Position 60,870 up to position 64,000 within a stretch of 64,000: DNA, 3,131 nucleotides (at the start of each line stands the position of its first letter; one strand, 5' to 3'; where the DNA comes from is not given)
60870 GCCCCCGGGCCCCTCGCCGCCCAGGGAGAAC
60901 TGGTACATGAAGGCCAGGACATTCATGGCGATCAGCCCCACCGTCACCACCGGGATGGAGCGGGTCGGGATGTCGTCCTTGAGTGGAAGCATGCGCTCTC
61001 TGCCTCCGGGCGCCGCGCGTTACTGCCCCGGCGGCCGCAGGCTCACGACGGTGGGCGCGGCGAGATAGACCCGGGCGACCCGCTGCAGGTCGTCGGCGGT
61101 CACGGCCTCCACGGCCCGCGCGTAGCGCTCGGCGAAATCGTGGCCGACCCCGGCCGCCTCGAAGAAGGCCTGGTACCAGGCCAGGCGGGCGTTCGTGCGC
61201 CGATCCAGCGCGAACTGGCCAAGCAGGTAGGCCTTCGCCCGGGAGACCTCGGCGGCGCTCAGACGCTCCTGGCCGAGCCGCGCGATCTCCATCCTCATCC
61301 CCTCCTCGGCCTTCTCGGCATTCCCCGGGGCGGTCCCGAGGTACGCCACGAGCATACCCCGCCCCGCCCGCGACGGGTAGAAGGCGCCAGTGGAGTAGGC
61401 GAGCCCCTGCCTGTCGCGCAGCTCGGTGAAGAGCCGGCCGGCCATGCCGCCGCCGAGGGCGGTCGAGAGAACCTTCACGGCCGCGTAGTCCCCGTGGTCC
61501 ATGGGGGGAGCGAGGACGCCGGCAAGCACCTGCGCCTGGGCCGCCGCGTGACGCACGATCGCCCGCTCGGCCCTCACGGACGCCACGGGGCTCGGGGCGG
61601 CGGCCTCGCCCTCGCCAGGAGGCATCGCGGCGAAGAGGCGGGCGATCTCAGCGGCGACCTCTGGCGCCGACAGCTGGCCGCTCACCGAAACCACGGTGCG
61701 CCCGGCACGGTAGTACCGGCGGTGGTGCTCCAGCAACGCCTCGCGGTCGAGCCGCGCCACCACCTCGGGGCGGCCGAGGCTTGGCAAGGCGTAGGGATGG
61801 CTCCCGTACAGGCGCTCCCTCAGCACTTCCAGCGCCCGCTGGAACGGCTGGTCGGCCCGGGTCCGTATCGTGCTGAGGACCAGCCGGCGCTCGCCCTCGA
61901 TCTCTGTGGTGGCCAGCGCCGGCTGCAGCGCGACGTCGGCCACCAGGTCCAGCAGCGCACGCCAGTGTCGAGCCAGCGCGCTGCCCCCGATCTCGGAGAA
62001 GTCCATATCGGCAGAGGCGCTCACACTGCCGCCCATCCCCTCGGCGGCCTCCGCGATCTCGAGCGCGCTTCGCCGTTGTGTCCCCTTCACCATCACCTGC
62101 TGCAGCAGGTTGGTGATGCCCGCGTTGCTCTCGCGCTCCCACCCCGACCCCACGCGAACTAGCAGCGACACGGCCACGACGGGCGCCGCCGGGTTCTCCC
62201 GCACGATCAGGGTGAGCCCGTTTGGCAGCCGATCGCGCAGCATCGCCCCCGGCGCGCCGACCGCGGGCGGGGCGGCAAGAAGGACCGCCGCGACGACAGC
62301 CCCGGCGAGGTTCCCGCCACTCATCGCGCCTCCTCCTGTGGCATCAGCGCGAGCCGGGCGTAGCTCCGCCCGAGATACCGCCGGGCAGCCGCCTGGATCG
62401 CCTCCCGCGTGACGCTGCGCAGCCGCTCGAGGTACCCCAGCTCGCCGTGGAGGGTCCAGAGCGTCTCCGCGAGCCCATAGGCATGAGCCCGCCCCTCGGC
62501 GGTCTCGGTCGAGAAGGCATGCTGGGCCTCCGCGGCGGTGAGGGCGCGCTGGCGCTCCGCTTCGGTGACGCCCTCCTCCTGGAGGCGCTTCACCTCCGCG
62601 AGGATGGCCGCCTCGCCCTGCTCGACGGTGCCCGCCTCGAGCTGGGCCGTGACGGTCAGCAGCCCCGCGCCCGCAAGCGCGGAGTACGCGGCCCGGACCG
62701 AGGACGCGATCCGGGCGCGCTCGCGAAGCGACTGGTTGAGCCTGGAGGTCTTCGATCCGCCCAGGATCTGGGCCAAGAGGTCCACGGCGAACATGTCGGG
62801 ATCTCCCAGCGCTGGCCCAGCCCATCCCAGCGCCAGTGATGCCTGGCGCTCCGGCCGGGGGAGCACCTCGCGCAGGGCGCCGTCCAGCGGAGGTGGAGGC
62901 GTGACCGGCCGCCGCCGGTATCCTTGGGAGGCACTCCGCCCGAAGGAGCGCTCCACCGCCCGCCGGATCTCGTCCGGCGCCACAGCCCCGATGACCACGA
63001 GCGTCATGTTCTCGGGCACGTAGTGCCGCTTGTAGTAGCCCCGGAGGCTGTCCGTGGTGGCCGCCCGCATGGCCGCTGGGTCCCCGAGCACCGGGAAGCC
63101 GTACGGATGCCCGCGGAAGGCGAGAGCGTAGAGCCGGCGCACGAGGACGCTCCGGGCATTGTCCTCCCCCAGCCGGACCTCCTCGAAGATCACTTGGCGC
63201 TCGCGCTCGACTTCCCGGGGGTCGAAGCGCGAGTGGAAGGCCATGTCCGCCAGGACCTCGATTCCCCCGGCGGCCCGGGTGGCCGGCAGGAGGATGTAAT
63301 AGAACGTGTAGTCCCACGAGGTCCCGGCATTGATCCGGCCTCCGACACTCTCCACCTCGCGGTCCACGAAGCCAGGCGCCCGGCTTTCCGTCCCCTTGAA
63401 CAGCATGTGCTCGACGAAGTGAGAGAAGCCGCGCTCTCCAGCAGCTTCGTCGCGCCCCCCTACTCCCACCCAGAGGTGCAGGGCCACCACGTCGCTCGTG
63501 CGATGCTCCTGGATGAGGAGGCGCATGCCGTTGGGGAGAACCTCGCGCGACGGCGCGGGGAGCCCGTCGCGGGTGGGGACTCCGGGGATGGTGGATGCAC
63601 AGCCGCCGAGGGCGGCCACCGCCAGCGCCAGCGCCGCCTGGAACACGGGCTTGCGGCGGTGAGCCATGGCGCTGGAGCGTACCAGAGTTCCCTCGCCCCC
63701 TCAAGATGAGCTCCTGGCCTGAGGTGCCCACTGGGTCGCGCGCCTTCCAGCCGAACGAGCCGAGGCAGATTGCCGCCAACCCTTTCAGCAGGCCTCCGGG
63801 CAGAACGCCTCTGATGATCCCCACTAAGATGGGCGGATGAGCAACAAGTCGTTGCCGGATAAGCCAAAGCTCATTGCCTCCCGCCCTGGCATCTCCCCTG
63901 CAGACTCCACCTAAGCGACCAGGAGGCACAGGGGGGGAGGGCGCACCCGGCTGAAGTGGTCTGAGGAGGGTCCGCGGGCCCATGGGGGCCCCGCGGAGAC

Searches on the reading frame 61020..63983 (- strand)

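Call 63: search_protein_families(library=pfam, proteins=[window:61020-63983:-], max_evalue=0.0001)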
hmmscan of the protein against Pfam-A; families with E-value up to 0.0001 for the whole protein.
window:61020-63983:- (987 aa): 2 families
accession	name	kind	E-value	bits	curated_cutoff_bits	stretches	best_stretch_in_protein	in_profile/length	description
PF05193.26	Peptidase_M16_C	-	2.2e-32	112.8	23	1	745-919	2-180/181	Peptidase M16 inactive domain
PF00675.25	Peptidase_M16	-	2.2e-18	67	22.3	1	593-734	3-144/149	Insulinase (Peptidase family M16)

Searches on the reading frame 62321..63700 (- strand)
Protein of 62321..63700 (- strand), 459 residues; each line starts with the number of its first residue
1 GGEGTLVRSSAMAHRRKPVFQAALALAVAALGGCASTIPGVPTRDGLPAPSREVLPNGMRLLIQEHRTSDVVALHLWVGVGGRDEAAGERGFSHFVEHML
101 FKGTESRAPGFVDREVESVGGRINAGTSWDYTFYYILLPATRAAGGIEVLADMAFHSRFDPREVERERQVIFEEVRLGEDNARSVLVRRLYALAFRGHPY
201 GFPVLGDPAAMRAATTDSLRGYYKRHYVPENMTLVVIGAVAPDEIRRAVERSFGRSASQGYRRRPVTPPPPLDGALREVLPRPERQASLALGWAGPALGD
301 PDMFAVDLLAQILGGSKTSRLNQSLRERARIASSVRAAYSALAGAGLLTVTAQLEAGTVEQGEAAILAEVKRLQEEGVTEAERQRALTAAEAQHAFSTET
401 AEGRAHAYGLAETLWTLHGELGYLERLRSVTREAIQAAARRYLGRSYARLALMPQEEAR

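Call 13: search_protein_families(library=pfam, proteins=[window:62321-63700:-])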
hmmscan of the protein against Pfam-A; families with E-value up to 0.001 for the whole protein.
window:62321-63700:- (459 aa): 2 families
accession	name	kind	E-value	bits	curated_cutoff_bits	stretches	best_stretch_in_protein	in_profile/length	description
PF05193.26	Peptidase_M16_C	-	3.1e-37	128.6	23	1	215-388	3-179/181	Peptidase M16 inactive domain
PF00675.25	Peptidase_M16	-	6.1e-30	104.5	22.3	1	62-206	3-147/149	Insulinase (Peptidase family M16)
